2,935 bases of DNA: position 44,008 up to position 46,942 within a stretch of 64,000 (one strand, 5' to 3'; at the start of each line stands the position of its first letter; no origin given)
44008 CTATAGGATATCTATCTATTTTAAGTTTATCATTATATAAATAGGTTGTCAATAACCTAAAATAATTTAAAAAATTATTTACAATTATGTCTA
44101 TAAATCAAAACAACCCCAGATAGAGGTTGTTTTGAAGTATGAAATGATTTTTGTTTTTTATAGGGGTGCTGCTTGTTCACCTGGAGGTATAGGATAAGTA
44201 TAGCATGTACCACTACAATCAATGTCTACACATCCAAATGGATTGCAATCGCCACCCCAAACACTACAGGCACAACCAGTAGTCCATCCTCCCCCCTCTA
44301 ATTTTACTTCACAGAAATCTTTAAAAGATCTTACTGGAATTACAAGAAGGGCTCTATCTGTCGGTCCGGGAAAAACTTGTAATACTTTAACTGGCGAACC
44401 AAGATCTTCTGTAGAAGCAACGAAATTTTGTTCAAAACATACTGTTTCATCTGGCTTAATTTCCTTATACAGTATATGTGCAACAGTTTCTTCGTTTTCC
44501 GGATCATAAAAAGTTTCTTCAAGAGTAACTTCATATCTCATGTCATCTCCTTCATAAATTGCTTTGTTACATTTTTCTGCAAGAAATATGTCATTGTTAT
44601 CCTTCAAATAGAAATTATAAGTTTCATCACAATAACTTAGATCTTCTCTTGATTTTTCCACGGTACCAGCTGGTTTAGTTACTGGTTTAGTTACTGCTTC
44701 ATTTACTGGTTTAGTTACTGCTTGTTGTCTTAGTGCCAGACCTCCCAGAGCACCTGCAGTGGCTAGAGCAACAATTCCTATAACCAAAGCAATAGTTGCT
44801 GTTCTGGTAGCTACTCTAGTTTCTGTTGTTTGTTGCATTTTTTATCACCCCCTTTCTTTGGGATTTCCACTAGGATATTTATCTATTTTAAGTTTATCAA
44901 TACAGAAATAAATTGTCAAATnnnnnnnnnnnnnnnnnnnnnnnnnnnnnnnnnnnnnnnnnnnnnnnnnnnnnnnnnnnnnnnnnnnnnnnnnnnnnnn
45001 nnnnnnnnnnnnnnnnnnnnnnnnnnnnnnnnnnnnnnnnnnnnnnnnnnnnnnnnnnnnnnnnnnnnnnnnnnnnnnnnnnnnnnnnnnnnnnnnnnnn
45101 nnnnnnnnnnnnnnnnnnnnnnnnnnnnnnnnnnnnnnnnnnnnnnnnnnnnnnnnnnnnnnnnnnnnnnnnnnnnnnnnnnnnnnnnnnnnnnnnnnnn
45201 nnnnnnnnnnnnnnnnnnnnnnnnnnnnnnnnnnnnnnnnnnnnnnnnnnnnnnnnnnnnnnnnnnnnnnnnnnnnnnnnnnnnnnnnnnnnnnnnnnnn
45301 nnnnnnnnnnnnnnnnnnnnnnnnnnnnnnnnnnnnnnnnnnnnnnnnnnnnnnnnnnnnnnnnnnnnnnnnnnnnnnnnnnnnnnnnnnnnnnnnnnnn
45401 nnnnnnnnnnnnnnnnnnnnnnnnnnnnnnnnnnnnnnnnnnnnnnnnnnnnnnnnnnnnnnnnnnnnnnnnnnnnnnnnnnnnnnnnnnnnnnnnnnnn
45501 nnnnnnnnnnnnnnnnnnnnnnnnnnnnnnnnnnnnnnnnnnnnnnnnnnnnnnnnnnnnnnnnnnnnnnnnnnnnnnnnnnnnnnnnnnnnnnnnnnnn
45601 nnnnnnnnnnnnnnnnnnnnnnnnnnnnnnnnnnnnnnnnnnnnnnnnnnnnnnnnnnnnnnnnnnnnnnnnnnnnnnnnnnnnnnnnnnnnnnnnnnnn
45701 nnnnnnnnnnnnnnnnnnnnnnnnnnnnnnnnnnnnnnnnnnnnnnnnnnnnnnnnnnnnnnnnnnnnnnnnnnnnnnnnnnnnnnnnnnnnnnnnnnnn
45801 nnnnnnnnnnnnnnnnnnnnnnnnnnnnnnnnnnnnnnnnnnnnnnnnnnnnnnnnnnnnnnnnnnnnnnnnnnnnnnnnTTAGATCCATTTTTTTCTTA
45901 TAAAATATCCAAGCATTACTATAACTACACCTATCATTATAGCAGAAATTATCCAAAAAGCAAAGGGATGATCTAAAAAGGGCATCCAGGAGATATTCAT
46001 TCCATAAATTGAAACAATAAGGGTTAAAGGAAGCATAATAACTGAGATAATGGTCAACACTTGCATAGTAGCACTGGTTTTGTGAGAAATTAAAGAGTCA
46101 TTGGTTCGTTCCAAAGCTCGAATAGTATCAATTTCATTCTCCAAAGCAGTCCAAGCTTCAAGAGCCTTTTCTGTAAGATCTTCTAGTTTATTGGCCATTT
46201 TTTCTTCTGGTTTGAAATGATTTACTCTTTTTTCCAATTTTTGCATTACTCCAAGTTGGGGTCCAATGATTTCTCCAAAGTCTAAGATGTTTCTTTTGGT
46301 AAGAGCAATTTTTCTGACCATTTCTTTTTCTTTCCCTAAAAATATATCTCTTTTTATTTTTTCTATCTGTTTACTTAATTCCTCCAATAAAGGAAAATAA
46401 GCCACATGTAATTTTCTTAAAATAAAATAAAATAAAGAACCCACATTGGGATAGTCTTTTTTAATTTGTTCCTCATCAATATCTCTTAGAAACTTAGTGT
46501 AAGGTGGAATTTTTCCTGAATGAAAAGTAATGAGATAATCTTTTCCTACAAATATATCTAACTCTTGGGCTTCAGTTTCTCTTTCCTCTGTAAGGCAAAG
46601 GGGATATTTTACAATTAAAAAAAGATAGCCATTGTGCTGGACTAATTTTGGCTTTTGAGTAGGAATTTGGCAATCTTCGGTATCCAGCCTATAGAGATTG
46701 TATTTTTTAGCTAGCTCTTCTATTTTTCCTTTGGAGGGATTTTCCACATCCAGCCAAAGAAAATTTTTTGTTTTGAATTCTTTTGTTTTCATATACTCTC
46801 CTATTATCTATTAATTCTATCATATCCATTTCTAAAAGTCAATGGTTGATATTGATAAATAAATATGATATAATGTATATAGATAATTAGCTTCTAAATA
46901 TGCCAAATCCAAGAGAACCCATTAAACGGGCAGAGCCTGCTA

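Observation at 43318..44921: Tandem paralogous secreted-protein genes with a duplicated promoter/RBS/signal block and divergent C-terminal cassettes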

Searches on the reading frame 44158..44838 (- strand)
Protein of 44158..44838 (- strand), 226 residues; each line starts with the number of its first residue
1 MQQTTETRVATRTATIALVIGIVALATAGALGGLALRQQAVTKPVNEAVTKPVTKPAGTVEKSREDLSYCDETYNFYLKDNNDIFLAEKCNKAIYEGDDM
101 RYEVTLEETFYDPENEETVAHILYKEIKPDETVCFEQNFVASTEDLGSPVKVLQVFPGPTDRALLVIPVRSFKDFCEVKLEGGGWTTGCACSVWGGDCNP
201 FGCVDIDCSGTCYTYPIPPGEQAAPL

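Call 11: search_protein_families(library=pfam, proteins=[window:44158-44838:-], max_evalue=1)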
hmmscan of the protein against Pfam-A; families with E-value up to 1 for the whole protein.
window:44158-44838:- (226 aa): 2 families
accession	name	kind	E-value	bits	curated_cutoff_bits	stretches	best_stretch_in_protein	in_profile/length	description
PF14761.12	HPS3_N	-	0.0078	15.3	26.2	1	14-133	187-299/476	Hermansky-Pudlak syndrome 3 protein, N-terminal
PF06452.16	CBM9_1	-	0.03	14.7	23.4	1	71-132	57-121/185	Carbohydrate family 9 binding domain-like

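Call 12: search_protein_families(library=ncbifam, proteins=[window:44158-44838:-], max_evalue=1)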
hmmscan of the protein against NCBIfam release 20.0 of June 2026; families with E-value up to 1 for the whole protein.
window:44158-44838:- (226 aa): 0 families

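Call 14: find_homologous_proteins(query=window:44158-44838:-, max_evalue=0.01)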
Query window:44158-44838:- (226 aa): 3 proteins with E <= 0.01 among 732 candidates.
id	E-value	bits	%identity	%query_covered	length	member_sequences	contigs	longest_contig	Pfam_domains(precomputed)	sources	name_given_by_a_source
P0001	1.6e-151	520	100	100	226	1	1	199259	-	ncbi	-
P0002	2.4e-113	395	79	100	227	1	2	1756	-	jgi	-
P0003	1.4e-5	43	69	21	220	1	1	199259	-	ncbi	-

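Call 16: find_encoding_contigs(protein=P0002, flank=10000)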
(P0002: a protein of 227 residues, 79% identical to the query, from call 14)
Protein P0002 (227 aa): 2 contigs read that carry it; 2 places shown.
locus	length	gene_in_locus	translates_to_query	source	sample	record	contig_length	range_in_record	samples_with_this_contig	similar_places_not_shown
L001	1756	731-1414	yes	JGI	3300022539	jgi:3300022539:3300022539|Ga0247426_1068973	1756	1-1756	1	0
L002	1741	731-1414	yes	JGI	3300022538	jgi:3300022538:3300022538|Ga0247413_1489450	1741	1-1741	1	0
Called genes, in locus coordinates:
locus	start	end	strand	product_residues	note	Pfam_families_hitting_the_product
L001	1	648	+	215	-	?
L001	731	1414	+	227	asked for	-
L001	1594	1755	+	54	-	?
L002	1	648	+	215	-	?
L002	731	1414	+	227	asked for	-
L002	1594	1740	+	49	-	?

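Call 17: find_encoding_contigs(protein=P0001, flank=3000, max_places=3)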
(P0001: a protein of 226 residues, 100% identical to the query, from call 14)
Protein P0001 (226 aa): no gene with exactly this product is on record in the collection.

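Call 31: find_encoding_contigs(protein=P0005, flank=10000)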
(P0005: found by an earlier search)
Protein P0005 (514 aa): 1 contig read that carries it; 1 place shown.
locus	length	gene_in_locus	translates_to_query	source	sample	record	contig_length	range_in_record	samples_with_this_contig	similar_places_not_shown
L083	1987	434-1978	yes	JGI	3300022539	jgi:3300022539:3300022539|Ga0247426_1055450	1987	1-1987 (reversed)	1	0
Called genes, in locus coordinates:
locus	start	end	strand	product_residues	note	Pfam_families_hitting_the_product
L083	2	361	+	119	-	?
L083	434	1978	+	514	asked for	PF01406:tRNA-synt_1e, PF01921:tRNA-synt_1f (faint), PF09334:tRNA-synt_1g (weak), PF09190:DALR_2, PF23493:CysS_C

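Call 36: predict_structure(protein=P0003)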
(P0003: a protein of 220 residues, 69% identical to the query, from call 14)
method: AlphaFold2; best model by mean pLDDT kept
length: 220 residues; sequences in the alignment: 1
mean_pLDDT: 40.8   pTM: 0.23
mean pLDDT of the five models: 40.8, 40.3, 37.6, 33.7, 33.5
residues with pLDDT >= 90: 0; 70-90: 24; 50-70: 16; < 50: 180
segments of 3 or more residues with pLDDT < 50: 39-69, 71-75, 77-220
pLDDT, mean of each block of 10 residues (from residue 1): 66 81 79 55 36 30 41 47 40 34 37 41 35 40 39 27 24 27 29 30 33 27
secondary structure, 60 per line:
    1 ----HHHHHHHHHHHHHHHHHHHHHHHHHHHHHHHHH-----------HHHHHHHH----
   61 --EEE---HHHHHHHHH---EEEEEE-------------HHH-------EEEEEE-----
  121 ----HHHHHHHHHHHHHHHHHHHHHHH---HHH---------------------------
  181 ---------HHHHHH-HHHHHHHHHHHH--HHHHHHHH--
elements in order: H5-37 H49-56 E63-65 H69-77 E81-86 E110-115 H125-147 H190-195 H197-208 H211-218

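Call 37: predict_structure(alignment_id=A3)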
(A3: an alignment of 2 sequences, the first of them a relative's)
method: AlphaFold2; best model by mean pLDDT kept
length: 226 residues; sequences in the alignment: 2
mean_pLDDT: 39.0   pTM: 0.38
mean pLDDT of the five models: 39.0, 35.6, 34.1, 32.4, 31.6
residues with pLDDT >= 90: 0; 70-90: 2; 50-70: 38; < 50: 186
segments of 3 or more residues with pLDDT < 50: 1-90, 97-99, 142-226
pLDDT, mean of each block of 10 residues (from residue 1): 43 43 40 32 27 32 33 39 39 53 59 51 60 54 38 30 29 25 25 32 36 40 36
secondary structure, 60 per line:
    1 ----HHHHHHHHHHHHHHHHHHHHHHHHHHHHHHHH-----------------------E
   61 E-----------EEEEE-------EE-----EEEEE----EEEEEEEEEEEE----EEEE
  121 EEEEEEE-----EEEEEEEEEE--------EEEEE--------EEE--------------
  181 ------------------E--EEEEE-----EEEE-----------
elements in order: H5-36 E73-77 E92-96 E101-112 E117-127 E133-142 E151-155 E164-166 E202-206 E212-215
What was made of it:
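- On Cystine-knot (knottin) mini-domain: The tail has pLDDT below 40 in the model (call 37).
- AF2 predicts a helix at residues 5-37 in B and 5-36 in A, with moderate confidence in the B model only (calls 36, 37).
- Tried and rejected: AF2 models of B (single sequence) and A (two sequences) were poor, pLDDT 40.8 and 39.0 (calls 36, 37).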

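Call 39: search_protein_families(library=phrogs, proteins=[window:44158-44838:-], max_evalue=1)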
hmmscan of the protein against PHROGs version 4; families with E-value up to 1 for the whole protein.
window:44158-44838:- (226 aa): 1 family
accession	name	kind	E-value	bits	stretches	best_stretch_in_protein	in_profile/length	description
phrog_18592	-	unknown function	0.16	12.8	1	16-41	12-39/41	-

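Call 76: search_protein_families(library=pfam, alignment_id=A5, max_evalue=0.1)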
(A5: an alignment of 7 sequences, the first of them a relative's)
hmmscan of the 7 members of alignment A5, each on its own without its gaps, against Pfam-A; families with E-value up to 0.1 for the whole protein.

A. member 1, P0001 (226 aa): 2 families
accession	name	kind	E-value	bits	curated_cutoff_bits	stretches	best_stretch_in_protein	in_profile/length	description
PF14761.12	HPS3_N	-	0.0078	15.3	26.2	1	14-133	187-299/476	Hermansky-Pudlak syndrome 3 protein, N-terminal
PF06452.16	CBM9_1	-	0.03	14.7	23.4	1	71-132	57-121/185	Carbohydrate family 9 binding domain-like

B. families by the number of members that match (of 7 scanned): 4 families
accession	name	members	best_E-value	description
PF10761.14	DUF2590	1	0.00025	Protein of unknown function (DUF2590)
PF14761.12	HPS3_N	1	0.0078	Hermansky-Pudlak syndrome 3 protein, N-terminal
PF06452.16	CBM9_1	1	0.03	Carbohydrate family 9 binding domain-like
PF06645.18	SPC12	1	0.086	Microsomal signal peptidase 12 kDa subunit (SPC12)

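Call 82: find_encoding_contigs(protein=P0004, flank=1000, max_places=3)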
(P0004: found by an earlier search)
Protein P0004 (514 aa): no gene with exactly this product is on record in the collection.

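Call 86: fold_search(model_id=the predicted structure, library=pdb)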
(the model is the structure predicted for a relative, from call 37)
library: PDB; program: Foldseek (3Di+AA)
matches with E <= 10: 483; with E <= 0.001: 0
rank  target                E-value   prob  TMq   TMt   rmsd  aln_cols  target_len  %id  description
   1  1wzn_A                1.9e-01  0.63  0.16  0.15   8.9        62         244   10  Crystal Structure of the SAM-dependent methyltransferase from Pyrococcus horikoshii OT3 (released 2006-03-14)
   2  8h1s_B                2.1e-01  0.28  0.12  0.16   7.8        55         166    9  Crystal structure of apo-LptDE complex (released 2023-10-11)
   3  2n8x_MODEL_1_A        2.2e-01  0.25  0.12  0.16   9.9        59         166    8  Solution structure of LptE from Pseudomonas Aerigunosa (released 2016-05-25)
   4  8h1r_B                2.4e-01  0.28  0.12  0.15   8.9        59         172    8  Crystal structure of LptDE-YifL complex (released 2023-10-25)
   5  9q8z_A                2.7e-01  0.25  0.14  0.06  15.8        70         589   14  Human chondroitin sulfate polymerase complex CHSY3-CHPF (released 2025-12-03)
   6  3nm7_B                3.2e-01  0.33  0.16  0.37   4.1        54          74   11  Crystal Structure of Borrelia burgdorferi Pur-alpha (released 2010-10-06)
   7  8rta_G                3.8e-01  0.75  0.17  0.23   2.7        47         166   17  Arches-protomer complex full-length structure (TrwJ/VirB8) from the fully-assembled R388 type IV secretion system dete (released 2024-06-19)
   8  9o4g_B                3.8e-01  0.09  0.12  0.05  17.2        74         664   11  Cryo-EM structure of the CHSY3-CHPF1 chondroitin synthase heterodimer (released 2026-03-04)
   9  7q1v_D                4.3e-01  0.80  0.17  0.28   3.0        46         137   15  Arches protomer (trimer of TrwG/VirB8peri) structure from the fully-assembled R388 type IV secretion system determined (released 2022-06-22)
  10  7o41_F                4.3e-01  0.80  0.17  0.22   3.0        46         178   15  Hexameric composite model of the Inner Membrane Complex (IMC) with the Arches from the fully-assembled R388 type IV se (released 2022-06-22)
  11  7o41_D                4.3e-01  0.80  0.17  0.21   3.0        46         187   15  Hexameric composite model of the Inner Membrane Complex (IMC) with the Arches from the fully-assembled R388 type IV se (released 2022-06-22)
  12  7o41_E                4.3e-01  0.80  0.17  0.21   3.0        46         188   15  Hexameric composite model of the Inner Membrane Complex (IMC) with the Arches from the fully-assembled R388 type IV se (released 2022-06-22)
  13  4ffu_J                4.5e-01  0.93  0.18  0.29   1.2        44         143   16  CRYSTAL STRUCTURE OF putative MaoC-like (monoamine oxidase-like) protein, similar to NodN from Sinorhizo Bium meliloti (released 2012-06-13)
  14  8rta_D                4.5e-01  0.30  0.18  0.24  10.2        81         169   15  Arches-protomer complex full-length structure (TrwJ/VirB8) from the fully-assembled R388 type IV secretion system dete (released 2024-06-19)
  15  8rtd_S                4.5e-01  0.30  0.18  0.19  10.2        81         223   15  Stalk-Arches-IMC structure from the fully-assembled R388 type IV secretion system determined by cryo-EM. (released 2024-06-19)
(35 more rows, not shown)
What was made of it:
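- Both AF2 models are poor (pLDDT 39-41), so the Foldseek result is uninformative (calls 36, 37, 86).
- Tried and rejected: Foldseek against PDB with the A model gave E > 0.1 and TM < 0.2 (call 86).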

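Call 97: search_protein_families(library=padloc, proteins=[window:44158-44838:-], max_evalue=0.1)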
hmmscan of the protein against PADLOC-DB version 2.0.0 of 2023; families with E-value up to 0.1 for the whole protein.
window:44158-44838:- (226 aa): 0 families

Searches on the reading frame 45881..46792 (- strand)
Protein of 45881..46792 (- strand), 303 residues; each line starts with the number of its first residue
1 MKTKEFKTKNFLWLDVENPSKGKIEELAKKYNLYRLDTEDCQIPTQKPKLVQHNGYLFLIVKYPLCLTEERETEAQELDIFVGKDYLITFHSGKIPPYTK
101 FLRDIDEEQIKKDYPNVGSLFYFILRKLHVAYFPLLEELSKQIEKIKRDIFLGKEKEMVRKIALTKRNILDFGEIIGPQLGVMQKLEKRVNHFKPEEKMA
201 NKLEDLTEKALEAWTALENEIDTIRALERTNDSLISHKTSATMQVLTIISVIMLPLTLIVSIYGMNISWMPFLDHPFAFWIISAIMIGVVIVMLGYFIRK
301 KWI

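Call 99: search_protein_families(library=pfam, proteins=[window:45881-46792:-], max_evalue=0.00001)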
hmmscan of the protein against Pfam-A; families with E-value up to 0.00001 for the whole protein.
window:45881-46792:- (303 aa): 1 family
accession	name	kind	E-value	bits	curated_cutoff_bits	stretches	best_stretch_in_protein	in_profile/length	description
PF01544.23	CorA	-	2.5e-62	211.3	27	1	9-299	2-292/292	CorA-like Mg2+ transporter protein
